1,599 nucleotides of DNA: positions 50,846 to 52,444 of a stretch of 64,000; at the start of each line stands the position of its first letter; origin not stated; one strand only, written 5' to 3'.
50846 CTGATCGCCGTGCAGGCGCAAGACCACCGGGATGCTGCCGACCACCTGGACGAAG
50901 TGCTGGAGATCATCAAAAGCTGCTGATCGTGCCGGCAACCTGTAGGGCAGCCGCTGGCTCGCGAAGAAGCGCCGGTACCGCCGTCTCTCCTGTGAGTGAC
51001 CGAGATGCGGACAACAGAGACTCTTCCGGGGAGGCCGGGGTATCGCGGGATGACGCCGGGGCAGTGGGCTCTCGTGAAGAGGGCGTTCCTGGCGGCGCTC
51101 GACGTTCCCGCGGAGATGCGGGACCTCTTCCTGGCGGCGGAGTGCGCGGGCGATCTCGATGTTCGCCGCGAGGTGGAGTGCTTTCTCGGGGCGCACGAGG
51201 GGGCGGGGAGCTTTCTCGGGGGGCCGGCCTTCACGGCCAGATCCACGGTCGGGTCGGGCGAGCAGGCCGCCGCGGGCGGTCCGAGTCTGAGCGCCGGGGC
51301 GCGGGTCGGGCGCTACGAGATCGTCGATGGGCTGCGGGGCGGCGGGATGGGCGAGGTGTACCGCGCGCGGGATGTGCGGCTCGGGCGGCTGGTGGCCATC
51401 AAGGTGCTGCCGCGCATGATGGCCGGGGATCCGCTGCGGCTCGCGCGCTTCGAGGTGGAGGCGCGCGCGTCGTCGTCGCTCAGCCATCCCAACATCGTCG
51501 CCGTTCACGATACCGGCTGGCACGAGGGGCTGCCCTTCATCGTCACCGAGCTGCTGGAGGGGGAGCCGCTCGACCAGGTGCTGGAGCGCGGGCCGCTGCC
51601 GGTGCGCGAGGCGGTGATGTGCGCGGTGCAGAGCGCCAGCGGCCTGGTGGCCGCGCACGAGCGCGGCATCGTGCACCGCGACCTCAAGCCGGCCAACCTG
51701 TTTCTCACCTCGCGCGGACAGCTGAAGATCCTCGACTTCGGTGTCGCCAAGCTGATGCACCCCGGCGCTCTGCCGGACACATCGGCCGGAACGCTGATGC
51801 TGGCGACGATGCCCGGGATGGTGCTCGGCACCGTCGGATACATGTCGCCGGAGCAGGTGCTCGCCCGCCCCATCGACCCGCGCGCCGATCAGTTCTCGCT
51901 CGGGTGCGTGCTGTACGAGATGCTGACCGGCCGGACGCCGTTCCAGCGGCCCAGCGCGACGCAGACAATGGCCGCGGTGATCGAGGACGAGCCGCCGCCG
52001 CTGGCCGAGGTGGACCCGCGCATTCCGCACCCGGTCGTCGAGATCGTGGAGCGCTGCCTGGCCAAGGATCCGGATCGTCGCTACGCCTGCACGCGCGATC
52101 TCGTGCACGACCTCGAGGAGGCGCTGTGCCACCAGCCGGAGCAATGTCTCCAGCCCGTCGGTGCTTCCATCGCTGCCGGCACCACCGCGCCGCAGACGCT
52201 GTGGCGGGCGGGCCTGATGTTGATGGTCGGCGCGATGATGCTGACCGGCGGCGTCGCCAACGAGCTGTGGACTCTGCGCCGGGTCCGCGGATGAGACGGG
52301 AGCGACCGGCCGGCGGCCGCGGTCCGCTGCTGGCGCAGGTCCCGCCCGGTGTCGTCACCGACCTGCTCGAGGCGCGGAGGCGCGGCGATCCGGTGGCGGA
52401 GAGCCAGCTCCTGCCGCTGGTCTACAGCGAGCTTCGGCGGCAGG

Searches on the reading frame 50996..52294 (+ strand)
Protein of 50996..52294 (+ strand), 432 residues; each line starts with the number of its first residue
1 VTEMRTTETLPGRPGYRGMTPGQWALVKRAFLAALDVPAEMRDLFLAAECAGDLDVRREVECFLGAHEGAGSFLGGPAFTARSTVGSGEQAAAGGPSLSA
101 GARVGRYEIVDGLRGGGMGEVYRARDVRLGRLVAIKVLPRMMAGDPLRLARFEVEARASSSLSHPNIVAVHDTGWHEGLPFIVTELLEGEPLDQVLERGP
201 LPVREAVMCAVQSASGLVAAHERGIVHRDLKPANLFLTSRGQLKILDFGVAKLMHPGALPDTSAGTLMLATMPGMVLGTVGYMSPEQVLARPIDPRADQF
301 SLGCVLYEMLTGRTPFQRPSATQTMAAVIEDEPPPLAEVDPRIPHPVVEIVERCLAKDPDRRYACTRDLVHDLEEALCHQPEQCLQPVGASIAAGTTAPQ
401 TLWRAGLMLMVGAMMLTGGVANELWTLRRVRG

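Call 74: search_protein_families(library=pfam, proteins=[window:50996-52294:+], max_evalue=0.00001)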
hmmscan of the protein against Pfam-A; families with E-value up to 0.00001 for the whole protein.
window:50996-52294:+ (432 aa): 4 families
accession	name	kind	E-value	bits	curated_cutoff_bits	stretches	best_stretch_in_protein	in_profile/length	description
PF00069.31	Pkinase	-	1.7e-46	159.2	31.7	1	115-371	9-260/263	Protein kinase domain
PF07714.23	PK_Tyr_Ser-Thr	-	1.2e-28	100.6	23.1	1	113-364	7-250/258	Protein tyrosine and serine/threonine kinase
PF01636.29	APH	-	4.4e-06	27.1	23.2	0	219-256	164-202/239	Phosphotransferase enzyme family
PF03109.22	ABC1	-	5.2e-06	26.2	22.9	0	181-254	144-217/244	ABC1 atypical kinase-like domain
